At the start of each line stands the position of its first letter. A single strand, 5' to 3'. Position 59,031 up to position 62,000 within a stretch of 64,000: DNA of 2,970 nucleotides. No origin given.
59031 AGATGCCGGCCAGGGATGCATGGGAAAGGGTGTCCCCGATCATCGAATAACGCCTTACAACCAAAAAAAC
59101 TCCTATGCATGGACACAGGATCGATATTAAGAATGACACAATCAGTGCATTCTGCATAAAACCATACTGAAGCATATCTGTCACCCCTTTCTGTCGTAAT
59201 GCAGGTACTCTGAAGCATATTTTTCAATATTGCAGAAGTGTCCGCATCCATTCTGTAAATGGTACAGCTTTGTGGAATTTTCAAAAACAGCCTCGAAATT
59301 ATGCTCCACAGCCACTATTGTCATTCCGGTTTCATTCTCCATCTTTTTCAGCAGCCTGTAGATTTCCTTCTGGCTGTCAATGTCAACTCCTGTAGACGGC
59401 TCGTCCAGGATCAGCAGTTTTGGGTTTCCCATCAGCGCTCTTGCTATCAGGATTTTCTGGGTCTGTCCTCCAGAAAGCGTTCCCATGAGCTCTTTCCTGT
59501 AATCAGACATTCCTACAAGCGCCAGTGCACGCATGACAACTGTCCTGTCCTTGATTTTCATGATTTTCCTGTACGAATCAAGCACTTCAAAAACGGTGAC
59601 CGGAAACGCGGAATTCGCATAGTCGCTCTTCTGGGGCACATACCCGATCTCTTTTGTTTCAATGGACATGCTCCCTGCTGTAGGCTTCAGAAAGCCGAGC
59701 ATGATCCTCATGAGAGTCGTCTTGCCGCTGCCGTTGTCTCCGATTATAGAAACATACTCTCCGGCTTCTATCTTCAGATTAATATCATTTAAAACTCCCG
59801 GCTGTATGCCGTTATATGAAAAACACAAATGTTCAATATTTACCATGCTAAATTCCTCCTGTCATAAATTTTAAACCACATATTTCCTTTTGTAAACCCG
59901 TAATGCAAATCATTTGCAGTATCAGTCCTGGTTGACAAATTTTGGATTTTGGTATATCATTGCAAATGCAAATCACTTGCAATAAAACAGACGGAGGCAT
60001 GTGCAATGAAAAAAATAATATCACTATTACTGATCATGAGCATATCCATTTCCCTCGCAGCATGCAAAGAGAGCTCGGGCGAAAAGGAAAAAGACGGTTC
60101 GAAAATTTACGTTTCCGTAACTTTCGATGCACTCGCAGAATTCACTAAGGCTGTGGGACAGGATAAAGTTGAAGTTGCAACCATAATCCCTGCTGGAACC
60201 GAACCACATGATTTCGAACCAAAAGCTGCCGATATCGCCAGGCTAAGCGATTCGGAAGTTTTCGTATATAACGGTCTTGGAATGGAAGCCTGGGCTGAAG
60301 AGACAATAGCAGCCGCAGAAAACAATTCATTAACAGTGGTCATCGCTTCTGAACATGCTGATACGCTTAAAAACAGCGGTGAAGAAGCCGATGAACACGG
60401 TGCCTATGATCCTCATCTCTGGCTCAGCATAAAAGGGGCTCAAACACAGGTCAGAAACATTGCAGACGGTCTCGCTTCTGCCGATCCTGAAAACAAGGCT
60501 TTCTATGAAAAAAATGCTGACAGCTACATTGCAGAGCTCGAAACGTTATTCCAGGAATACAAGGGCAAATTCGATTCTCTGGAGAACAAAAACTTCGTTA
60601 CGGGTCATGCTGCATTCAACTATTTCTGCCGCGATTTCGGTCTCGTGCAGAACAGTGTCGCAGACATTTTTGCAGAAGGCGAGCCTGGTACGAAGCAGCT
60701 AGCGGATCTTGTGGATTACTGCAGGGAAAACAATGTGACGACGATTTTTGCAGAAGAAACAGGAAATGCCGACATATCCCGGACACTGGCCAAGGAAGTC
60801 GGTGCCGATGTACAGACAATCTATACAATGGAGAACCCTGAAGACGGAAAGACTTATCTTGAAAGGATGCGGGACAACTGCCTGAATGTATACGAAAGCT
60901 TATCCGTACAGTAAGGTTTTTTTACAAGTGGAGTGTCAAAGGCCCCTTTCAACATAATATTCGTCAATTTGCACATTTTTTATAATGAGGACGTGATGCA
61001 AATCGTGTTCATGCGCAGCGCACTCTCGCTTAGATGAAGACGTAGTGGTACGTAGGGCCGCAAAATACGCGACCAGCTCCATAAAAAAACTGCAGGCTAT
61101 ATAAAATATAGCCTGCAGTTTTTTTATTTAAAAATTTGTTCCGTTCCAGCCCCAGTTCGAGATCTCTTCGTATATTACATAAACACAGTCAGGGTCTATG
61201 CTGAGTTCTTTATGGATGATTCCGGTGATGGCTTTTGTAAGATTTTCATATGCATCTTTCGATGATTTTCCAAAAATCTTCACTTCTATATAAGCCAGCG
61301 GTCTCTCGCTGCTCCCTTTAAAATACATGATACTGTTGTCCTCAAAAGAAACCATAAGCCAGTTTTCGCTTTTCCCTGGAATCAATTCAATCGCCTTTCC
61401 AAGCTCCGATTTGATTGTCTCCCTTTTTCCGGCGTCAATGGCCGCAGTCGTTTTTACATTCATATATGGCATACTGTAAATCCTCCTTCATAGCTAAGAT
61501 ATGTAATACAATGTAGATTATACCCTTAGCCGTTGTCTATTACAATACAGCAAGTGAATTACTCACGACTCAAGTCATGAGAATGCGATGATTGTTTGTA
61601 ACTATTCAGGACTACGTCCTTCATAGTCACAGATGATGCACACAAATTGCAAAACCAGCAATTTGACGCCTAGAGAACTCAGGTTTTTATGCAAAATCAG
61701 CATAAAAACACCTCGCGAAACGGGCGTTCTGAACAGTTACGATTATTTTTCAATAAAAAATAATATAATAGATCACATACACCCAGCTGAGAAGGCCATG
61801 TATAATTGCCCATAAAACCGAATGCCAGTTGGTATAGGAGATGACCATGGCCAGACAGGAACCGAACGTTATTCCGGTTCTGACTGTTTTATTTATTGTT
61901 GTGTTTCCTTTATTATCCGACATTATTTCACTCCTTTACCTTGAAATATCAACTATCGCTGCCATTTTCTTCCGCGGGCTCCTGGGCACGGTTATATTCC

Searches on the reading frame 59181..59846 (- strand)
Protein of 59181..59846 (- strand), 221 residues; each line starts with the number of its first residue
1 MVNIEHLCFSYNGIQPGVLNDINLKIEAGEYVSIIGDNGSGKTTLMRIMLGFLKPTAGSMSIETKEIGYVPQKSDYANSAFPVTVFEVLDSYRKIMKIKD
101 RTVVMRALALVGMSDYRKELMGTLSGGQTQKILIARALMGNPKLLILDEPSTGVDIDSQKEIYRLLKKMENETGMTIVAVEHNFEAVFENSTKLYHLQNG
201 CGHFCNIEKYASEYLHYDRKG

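Call 10: search_protein_families(library=pfam, proteins=[window:59181-59846:-], max_evalue=0.01)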
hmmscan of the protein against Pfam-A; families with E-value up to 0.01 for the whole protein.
window:59181-59846:- (221 aa): 8 families
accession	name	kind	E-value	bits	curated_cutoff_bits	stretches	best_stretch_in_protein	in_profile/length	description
PF00005.33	ABC_tran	-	4.8e-30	105.4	25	1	19-151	1-136/137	ABC transporter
PF13304.12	AAA_21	-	3.1e-10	41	27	2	109-178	223-294/304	AAA domain, putative AbiEii toxin, Type IV TA system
PF02463.25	SMC_N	-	1e-05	25.5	40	0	31-51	26-49/220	RecF/RecN/SMC N terminal domain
PF13175.12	AAA_15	-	0.00012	22.3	32.1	1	31-68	25-66/374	AAA ATPase domain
PF13555.12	AAA_29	-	0.0023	18.1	27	1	23-46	16-39/61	P-loop containing region of AAA domain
PF13401.12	AAA_22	-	0.0049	17.6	27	0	32-178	8-119/130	AAA domain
PF13476.12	AAA_23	-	0.0071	17.4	27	1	32-53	22-43/201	AAA domain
PF05621.17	TniB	-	0.0077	16.1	22.4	0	141-180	119-160/189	Bacterial TniB protein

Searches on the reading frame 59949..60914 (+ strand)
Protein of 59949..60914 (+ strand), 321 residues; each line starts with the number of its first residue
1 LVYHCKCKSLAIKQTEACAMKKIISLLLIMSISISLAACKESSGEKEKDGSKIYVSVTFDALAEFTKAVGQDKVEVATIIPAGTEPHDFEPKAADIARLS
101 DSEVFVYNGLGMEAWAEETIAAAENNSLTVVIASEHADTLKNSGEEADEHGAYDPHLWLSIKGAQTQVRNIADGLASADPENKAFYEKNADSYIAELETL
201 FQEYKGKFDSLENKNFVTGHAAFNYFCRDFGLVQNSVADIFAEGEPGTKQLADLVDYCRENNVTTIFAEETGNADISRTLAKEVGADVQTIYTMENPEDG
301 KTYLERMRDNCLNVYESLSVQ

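Call 10: search_protein_families(library=pfam, proteins=[window:59949-60914:+], max_evalue=0.01)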
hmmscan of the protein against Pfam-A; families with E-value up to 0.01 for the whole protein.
window:59949-60914:+ (321 aa): 1 family
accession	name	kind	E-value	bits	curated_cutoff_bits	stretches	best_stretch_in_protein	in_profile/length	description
PF01297.22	ZnuA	-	2.1e-78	263.9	29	1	55-313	1-259/263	Zinc-uptake complex component A periplasmic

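Call 59: find_homologous_proteins(query=window:60006-60911:+, max_evalue=1e-40)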
Query seq(302 aa) (302 aa): 1643 proteins with E <= 1e-40 among 5655 candidates; the best 120 are listed.
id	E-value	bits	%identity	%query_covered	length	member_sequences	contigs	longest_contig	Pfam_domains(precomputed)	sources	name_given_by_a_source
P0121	9.4e-192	654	98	100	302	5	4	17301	PF01297.23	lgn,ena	-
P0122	8.1e-129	447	66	99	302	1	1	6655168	PF01297.23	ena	-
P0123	1.6e-128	446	66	99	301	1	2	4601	PF01297.23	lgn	-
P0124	1.1e-127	443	64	99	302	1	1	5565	PF01297.23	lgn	-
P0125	1.4e-127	443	64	99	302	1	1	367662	PF01297.23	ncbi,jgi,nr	ncbi:MAG: transporter substrate-binding lipoprotein [Herbinix sp.]|jgi:zinc transport system substra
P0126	3.4e-127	442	65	99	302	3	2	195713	PF01297.23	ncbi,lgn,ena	-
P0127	6.3e-127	441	66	99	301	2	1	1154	PF01297.23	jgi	jgi:zinc transport system substrate-binding protein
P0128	9.3e-127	440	64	99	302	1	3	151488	PF01297.23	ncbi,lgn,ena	-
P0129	1.1e-126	440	66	99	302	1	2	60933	PF01297.23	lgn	-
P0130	3.7e-126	438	65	99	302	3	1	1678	PF01297.23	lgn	-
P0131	1.1e-125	437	66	99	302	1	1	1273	PF01297.23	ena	-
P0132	5.3e-125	435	63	99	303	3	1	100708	PF01297.23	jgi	jgi:zinc transport system substrate-binding protein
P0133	8.7e-125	434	65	99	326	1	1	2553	PF01297.23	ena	-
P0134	1.3e-124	433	65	99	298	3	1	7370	PF01297.23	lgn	-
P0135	1.4e-124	433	63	99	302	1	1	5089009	PF01297.23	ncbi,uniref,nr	ncbi:metal ABC transporter substrate-binding protein [Anaeromicropila herbilytica]|uniref:ABC transp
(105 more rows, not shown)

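Call 60: find_encoding_contigs(protein=P0121, flank=4000, max_places=8)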
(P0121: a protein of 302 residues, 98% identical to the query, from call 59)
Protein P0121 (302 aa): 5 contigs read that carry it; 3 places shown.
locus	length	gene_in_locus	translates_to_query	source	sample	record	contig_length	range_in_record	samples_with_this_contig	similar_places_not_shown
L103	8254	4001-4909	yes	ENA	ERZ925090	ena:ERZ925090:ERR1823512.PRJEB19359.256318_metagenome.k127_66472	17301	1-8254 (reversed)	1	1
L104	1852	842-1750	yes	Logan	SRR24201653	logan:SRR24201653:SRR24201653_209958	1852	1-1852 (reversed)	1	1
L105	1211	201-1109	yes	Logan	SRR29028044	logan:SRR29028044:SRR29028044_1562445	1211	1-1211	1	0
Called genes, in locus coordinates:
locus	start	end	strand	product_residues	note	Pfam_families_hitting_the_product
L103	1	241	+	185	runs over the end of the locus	PF10865:DUF2703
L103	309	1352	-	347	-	PF23750:RsgI_M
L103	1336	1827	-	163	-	PF04542:Sigma70_r2, PF08281:Sigma70_r4_2, PF06056:Terminase_5 (weak)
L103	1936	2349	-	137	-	PF01475:FUR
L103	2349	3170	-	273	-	PF00950:ABC-3, PF01032:FecCD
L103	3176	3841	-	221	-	PF00005:ABC_tran, PF02463:SMC_N (faint), PF13304:AAA_21 (faint)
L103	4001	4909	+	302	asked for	PF01297:ZnuA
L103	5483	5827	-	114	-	PF01187:MIF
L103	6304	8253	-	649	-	?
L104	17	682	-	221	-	PF00005:ABC_tran, PF02463:SMC_N (faint), PF13304:AAA_21 (faint)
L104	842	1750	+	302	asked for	PF01297:ZnuA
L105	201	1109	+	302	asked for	PF01297:ZnuA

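Call 61: find_encoding_contigs(protein=P0122, flank=6000, max_places=2)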
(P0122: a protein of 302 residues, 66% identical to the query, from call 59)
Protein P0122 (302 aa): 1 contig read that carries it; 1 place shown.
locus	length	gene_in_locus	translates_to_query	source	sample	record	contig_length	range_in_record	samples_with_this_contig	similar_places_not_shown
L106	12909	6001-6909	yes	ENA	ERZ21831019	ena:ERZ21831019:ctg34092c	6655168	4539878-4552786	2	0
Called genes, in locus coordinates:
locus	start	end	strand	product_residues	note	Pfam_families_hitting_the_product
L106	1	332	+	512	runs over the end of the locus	PF00135:COesterase, PF20434:BD-FAE (weak), PF07859:Abhydrolase_3 (faint)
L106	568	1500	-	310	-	PF21537:DUF1980_C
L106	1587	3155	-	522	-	PF02492:cobW, PF03773:ArsP_1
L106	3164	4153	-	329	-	PF02492:cobW, PF07683:CobW_C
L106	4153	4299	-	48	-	-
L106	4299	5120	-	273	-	PF00950:ABC-3, PF01032:FecCD (weak)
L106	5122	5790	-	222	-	PF00005:ABC_tran, PF13175:AAA_15 (weak), PF13304:AAA_21 (faint)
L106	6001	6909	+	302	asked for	PF01297:ZnuA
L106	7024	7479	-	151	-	PF00578:AhpC-TSA, PF08534:Redoxin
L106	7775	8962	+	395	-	PF00753:Lactamase_B, PF19583:ODP, PF12706:Lactamase_B_2, PF00258:Flavodoxin_1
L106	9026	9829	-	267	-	-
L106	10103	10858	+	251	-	PF00005:ABC_tran, PF13304:AAA_21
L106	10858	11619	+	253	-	-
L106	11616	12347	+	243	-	-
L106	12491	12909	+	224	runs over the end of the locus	PF00072:Response_reg, PF00486:Trans_reg_C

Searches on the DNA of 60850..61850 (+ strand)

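Call 8: search_rna_families(source=window, start=60850, end=61850, threshold=evalue, max_evalue=10)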
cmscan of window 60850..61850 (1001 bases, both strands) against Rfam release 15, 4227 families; matches with E-value up to 10: 27.
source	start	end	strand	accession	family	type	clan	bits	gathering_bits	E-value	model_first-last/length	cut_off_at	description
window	61050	61127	+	RF02074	STnc240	Gene; sRNA;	-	30.7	55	0.023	1-77/77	no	Enterobacterial sRNA STnc240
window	61081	61127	-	RF04108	mir-2513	Gene; miRNA;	-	27.4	89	0.0074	1-120/120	no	mir-2513 microRNA precursor family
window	61084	61148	-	RF02901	AaHKsRNA41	Gene; sRNA;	-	24.8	97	0.0023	1-187/187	no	Aggregatibacter sRNA 41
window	61067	61144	-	RF04262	MIR1319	Gene; miRNA;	-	23.8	116.6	0.11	1-119/119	no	MIR1319 microRNA precursor family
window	61685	61724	+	RF01810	pntA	Gene; sRNA;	-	23.6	54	0.52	1-62/62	no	pntA sRNA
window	61082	61125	-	RF00661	mir-31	Gene; miRNA;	CL00133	23.3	51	0.018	1-83/83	no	mir-31 microRNA precursor family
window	61078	61130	-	RF03940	MIR9563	Gene; miRNA;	-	21.9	90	0.22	1-127/127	no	MIR9563 microRNA precursor family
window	61044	61128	+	RF02363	Yfr11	Gene; sRNA;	-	21.5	44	1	1-144/144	no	Cyanobacterial functional RNA 11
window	61078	61130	+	RF03940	MIR9563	Gene; miRNA;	-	21.4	90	0.31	1-127/127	no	MIR9563 microRNA precursor family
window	60950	61134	-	RF01578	RUF1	Gene; sRNA;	-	21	70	0.2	1-264/264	no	Plasmodium RNA of unkown function RUF1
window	61082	61200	-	RF02713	MCS4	Gene; sRNA;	-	21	56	2.4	1-123/123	no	Mycoplasma sRNA MCS4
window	61079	61139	+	RF02433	SpF36_sRNA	Gene; sRNA;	-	20.9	48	4.6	1-51/51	no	Streptococcus sRNA SpF36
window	61064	61147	+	RF03423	mir-962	Gene; miRNA;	-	19.9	70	0.48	1-92/92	no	mir-962 microRNA precursor family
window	61650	61780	-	RF01819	RsaD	Gene; sRNA;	-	18.9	50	1.1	1-189/189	no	RNA Staph. aureus D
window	61061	61156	-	RF02436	SpF43_sRNA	Gene; sRNA;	-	18.1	70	1.5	1-99/99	no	Streptococcus sRNA SpF43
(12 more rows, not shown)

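Call 18: search_dna_similar(query=window:60920-61090:+, collection=plasmids, mode=distant, max_evalue=0.01)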
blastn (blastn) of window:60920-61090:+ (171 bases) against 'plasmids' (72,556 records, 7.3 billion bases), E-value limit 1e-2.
No match.

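Call 19: search_dna_similar(query=window:61585-61750:+, collection=plasmids, mode=distant, max_evalue=0.01)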
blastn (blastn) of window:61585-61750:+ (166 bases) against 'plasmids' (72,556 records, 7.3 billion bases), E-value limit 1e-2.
No match.

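Call 28: search_rna_families(sources=[L062, L086, L081, L074, L069, L079, L084, L088, L082, L056, L060, L092], threshold=gathering)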
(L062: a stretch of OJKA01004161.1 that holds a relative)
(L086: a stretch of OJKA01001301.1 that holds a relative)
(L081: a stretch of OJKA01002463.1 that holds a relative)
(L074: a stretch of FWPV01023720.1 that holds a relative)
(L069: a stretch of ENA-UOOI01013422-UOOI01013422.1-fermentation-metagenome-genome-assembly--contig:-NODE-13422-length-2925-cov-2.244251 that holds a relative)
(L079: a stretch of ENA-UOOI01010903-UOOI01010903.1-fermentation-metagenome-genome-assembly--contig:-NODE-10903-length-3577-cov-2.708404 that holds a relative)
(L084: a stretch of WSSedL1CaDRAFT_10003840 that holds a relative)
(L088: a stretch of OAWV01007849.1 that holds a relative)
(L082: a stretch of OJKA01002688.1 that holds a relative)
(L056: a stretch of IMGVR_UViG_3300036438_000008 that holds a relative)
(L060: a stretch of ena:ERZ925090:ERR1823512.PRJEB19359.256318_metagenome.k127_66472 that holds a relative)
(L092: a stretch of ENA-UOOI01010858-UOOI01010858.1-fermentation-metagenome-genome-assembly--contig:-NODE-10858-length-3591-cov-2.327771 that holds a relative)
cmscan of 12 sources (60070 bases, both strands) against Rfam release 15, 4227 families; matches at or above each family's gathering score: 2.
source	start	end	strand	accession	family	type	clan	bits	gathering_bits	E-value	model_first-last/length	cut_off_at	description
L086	2093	2418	+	RF00230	T-box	Cis-reg; leader;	-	101.7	93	2.7e-21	1-219/219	no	T-box leader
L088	1243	1561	+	RF00230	T-box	Cis-reg; leader;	-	100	93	7.3e-21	1-219/219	no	T-box leader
